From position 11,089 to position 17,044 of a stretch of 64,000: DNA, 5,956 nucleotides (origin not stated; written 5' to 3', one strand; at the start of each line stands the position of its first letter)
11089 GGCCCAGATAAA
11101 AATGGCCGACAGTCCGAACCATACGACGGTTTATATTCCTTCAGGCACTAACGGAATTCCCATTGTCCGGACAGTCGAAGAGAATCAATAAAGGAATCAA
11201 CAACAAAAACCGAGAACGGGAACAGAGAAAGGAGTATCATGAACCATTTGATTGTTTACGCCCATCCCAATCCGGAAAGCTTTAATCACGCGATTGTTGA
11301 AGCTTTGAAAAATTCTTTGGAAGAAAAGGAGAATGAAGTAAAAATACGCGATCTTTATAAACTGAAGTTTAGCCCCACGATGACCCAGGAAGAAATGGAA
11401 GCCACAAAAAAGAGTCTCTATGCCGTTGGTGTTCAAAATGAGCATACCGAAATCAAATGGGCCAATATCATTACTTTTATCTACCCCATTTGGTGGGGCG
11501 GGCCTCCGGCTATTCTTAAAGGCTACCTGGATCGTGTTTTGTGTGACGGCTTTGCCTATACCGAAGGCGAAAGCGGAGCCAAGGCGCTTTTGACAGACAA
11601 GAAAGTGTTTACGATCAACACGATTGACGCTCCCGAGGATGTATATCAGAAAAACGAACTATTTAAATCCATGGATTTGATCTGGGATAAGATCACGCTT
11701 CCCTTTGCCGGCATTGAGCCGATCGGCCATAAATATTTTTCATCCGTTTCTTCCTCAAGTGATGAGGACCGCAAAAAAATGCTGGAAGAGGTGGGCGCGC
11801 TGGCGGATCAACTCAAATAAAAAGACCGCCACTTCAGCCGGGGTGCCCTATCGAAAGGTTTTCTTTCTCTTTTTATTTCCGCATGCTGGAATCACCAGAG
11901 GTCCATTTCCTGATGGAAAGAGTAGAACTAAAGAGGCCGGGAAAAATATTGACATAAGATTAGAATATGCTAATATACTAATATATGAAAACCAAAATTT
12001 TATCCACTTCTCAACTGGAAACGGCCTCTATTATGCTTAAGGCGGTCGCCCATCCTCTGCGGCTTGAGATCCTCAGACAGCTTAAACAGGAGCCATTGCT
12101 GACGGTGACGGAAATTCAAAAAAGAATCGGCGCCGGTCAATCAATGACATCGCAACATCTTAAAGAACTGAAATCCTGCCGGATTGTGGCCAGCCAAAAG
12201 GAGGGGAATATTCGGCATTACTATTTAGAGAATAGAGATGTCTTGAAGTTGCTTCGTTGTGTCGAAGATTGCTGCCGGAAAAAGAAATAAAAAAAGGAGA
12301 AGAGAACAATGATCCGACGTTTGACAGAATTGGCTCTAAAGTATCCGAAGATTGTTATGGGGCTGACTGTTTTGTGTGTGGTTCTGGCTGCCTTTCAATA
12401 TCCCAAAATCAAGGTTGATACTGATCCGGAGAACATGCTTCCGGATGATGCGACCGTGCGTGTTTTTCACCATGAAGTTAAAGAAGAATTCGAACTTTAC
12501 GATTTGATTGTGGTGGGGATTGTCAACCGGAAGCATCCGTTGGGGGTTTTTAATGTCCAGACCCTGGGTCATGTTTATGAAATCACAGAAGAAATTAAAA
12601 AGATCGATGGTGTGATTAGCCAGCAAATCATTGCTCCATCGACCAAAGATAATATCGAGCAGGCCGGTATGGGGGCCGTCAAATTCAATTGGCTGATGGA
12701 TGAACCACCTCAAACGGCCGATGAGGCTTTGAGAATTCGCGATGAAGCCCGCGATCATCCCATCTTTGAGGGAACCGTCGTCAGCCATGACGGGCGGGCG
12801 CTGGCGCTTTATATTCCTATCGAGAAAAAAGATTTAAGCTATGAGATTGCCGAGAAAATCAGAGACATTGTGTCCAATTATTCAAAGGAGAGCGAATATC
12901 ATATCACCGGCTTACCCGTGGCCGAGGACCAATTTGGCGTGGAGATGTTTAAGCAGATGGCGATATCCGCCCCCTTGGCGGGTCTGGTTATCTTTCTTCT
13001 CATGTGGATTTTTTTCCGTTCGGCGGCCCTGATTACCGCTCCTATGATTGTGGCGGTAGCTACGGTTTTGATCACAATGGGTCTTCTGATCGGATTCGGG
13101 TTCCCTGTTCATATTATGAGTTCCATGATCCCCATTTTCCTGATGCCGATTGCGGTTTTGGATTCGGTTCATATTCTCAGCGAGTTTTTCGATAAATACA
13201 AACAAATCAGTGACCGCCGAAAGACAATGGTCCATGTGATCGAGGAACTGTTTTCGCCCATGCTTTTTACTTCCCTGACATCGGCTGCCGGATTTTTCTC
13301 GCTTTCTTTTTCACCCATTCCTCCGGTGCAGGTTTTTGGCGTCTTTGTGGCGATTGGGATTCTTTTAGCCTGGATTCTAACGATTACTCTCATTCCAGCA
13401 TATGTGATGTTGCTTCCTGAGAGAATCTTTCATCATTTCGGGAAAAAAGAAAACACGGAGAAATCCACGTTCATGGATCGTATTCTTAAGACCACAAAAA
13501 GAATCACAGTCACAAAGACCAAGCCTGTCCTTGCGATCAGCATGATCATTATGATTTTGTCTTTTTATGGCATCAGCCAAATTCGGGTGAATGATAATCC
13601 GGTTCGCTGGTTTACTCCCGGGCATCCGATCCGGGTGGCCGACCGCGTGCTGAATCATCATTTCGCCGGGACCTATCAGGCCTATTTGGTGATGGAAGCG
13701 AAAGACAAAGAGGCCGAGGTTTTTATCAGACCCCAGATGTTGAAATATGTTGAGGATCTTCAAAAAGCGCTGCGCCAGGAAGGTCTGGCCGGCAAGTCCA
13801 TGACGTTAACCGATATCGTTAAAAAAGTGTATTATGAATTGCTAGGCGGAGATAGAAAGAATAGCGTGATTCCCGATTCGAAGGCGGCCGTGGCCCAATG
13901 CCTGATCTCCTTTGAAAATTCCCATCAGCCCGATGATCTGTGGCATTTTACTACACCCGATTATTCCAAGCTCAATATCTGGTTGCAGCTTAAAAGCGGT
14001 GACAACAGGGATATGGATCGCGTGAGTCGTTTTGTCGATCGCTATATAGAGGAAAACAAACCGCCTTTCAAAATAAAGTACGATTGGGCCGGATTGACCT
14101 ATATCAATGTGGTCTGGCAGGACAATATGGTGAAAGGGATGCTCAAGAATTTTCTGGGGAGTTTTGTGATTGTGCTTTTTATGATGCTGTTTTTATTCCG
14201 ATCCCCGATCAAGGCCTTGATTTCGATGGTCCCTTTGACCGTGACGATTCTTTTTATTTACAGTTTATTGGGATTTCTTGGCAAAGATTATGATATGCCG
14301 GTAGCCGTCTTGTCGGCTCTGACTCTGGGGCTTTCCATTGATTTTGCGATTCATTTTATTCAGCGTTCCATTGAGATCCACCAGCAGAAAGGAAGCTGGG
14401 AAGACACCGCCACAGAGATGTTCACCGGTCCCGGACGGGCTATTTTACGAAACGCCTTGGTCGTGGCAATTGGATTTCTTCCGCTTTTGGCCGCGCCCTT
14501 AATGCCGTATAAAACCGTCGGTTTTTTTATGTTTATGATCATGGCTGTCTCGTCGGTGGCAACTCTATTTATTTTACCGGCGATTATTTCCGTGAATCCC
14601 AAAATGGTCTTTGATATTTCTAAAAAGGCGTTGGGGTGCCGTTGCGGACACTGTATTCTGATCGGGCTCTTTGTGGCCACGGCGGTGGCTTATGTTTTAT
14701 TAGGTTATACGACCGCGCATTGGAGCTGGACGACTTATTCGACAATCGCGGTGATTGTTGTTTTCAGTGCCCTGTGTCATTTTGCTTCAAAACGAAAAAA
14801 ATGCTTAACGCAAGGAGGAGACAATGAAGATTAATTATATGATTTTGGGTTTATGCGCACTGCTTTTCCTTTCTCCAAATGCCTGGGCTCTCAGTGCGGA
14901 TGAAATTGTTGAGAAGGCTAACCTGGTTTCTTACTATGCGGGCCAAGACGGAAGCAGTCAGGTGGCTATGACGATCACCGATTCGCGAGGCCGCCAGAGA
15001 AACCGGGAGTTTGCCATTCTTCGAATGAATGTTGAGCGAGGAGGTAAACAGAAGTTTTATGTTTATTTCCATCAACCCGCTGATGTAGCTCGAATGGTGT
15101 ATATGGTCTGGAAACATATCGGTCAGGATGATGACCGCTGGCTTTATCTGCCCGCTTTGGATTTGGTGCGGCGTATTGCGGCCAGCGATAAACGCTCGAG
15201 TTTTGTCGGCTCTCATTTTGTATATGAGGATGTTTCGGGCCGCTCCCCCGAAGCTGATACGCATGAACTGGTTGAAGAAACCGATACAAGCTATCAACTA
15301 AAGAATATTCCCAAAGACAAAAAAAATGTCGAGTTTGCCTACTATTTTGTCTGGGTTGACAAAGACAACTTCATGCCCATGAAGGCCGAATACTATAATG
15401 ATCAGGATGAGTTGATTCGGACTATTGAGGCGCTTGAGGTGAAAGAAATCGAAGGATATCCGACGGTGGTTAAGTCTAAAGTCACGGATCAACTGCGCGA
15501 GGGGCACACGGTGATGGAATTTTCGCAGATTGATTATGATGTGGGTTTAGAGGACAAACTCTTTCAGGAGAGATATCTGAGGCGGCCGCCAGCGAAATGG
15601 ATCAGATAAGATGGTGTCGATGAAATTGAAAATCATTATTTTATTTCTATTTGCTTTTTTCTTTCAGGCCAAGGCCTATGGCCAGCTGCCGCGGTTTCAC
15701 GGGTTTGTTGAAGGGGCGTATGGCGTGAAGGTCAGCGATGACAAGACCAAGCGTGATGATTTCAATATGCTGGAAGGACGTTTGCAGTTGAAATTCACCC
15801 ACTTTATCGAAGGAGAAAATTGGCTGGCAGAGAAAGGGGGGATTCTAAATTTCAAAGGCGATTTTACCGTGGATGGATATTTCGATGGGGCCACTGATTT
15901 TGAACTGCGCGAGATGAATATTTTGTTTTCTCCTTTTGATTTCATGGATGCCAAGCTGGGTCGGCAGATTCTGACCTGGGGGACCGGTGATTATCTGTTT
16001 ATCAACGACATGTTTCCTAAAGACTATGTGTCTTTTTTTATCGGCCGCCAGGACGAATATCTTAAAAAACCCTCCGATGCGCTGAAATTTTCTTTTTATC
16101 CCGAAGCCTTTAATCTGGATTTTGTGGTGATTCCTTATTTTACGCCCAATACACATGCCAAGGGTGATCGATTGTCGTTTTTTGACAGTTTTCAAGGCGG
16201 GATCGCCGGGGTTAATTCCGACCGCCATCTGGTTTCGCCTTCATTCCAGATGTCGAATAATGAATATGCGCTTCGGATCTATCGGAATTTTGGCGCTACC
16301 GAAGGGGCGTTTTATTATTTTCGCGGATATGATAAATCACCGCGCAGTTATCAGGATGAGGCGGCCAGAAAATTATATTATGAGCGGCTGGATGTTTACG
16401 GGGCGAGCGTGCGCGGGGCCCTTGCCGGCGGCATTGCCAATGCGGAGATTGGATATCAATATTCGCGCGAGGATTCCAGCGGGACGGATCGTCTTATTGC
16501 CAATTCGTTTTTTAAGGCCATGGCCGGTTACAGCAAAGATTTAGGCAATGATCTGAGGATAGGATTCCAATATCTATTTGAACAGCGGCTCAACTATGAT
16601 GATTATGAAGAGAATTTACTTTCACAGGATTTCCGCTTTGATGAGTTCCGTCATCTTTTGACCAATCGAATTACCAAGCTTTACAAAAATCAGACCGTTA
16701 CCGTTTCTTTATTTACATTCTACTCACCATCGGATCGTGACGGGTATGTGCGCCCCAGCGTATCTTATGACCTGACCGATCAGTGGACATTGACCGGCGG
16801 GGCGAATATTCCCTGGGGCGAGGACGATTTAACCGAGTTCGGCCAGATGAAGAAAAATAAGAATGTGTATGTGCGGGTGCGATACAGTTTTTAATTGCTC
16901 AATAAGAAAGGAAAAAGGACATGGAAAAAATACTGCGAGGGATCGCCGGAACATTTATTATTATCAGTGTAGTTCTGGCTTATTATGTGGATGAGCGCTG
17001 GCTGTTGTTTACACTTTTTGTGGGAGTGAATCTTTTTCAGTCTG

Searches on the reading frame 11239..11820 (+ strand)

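Call 110: search_protein_families(library=pfam, proteins=[window:11239-11820:+], max_evalue=0.001)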
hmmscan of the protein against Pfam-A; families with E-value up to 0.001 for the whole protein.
window:11239-11820:+ (193 aa): 2 families
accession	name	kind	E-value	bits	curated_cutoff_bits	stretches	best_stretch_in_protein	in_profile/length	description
PF02525.22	Flavodoxin_2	-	3.3e-42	144.9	27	1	1-186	1-195/198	Flavodoxin-like fold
PF03358.20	FMN_red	-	6.5e-10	39.2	24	1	1-107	1-99/152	NADPH-dependent FMN reductase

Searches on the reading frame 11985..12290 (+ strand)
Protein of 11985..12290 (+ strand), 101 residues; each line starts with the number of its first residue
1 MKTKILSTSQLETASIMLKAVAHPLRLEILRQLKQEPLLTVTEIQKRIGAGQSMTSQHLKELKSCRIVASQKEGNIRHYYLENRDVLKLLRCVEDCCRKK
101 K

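Call 110: search_protein_families(library=pfam, proteins=[window:11985-12290:+], max_evalue=0.001)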
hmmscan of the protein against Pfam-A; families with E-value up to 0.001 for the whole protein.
window:11985-12290:+ (101 aa): 6 families
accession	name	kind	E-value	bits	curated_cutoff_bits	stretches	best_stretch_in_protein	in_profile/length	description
PF01022.26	HTH_5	-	2.6e-10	40.4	22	1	24-69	2-46/47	Bacterial regulatory protein, arsR family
PF12840.13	HTH_20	-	7.5e-08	32.7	27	1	22-64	2-44/51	Helix-turn-helix domain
PF13412.12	HTH_24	-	9.3e-06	25.6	21.9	1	25-64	4-43/48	Winged helix-turn-helix DNA-binding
PF25212.1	HVO_A0114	-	6.7e-05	23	27.6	1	18-78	16-76/84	HVO_A0114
PF09339.16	HTH_IclR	-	0.00029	21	22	1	27-69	6-49/52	IclR helix-turn-helix domain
PF01047.28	MarR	-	0.00035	20.8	24.6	1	26-62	5-41/59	MarR family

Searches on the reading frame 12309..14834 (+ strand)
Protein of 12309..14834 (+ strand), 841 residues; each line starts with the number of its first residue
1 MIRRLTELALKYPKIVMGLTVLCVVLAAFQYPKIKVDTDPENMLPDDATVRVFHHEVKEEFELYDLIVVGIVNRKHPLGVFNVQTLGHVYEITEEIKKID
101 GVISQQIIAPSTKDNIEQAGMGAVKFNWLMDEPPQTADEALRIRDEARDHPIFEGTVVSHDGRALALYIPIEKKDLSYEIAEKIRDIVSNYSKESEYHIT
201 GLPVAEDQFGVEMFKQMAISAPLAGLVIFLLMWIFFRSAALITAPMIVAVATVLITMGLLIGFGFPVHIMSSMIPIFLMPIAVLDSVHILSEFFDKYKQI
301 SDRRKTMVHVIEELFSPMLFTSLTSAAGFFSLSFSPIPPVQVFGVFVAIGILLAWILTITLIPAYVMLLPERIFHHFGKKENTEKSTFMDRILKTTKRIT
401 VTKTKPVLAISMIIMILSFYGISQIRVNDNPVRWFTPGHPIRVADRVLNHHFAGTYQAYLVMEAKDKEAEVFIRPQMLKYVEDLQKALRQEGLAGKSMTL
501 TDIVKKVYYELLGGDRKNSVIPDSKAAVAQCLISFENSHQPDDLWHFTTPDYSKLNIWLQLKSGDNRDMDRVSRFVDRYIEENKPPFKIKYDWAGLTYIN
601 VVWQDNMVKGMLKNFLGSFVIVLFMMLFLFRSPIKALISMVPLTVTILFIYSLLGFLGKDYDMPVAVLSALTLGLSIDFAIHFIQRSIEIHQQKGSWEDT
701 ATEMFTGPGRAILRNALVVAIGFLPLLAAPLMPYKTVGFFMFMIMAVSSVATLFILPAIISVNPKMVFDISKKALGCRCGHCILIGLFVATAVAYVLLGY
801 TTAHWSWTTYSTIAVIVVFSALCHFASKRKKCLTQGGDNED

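Call 16: search_protein_families(library=pfam, proteins=[window:12309-14834:+], max_evalue=0.0001)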
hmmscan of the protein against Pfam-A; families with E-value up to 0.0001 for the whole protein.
window:12309-14834:+ (841 aa): 4 families
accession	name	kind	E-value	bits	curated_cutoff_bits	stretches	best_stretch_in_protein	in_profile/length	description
PF03176.21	MMPL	-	8.6e-38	130.5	20.5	2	151-373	74-306/333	MMPL family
PF02460.24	Patched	-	6.1e-10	39.5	23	1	240-366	29-154/156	Patched SSD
PF12349.14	Sterol-sensing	-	3.5e-08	33.9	22.3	1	241-364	8-131/153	Sterol-sensing domain of SREBP cleavage-activation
PF00873.25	ACR_tran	-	4.8e-06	25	28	1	577-759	834-1016/1021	AcrB/AcrD/AcrF family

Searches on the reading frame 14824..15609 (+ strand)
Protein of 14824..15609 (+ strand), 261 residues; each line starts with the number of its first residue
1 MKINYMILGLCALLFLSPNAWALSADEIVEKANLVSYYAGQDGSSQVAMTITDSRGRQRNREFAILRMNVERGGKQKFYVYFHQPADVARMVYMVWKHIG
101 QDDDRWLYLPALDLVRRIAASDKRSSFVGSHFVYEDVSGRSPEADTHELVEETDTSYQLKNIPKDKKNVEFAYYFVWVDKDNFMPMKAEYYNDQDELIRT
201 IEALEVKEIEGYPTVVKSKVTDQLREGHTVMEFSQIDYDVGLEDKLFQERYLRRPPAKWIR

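Call 110: search_protein_families(library=pfam, proteins=[window:14824-15609:+], max_evalue=0.001)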
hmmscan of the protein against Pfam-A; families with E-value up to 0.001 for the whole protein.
window:14824-15609:+ (261 aa): 2 families
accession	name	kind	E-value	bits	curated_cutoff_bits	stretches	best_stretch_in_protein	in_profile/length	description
PF17131.11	LolA_like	-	6.3e-57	192.6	30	1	74-254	1-184/184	Outer membrane lipoprotein-sorting protein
PF07044.18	DUF1329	-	2e-06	27.8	23.1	0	72-140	137-210/368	Protein of unknown function (DUF1329)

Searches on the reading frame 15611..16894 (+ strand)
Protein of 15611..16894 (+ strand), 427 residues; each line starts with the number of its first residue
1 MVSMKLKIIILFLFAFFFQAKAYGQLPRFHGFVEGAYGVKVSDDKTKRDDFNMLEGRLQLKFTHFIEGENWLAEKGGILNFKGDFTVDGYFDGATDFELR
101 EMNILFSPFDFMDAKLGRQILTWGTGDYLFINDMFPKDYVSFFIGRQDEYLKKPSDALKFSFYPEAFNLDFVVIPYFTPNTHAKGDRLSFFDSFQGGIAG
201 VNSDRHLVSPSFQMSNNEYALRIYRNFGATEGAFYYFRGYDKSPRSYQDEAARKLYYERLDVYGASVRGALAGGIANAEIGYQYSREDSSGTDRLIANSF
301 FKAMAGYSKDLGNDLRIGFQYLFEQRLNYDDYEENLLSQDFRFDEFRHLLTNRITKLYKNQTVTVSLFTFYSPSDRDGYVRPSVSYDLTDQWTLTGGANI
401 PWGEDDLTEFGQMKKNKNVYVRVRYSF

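Call 16: search_protein_families(library=pfam, proteins=[window:15611-16894:+], max_evalue=0.0001)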
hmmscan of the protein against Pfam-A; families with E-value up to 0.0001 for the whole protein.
window:15611-16894:+ (427 aa): 0 families

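Call 31: search_protein_families(library=pfam, proteins=[window:15611-16894:+], max_evalue=1)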
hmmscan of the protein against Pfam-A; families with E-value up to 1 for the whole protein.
window:15611-16894:+ (427 aa): 1 family
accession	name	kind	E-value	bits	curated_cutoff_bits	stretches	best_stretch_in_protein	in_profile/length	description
PF06980.17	DUF1302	-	0.00011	21.8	23.2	1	112-283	162-363/541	Protein of unknown function (DUF1302)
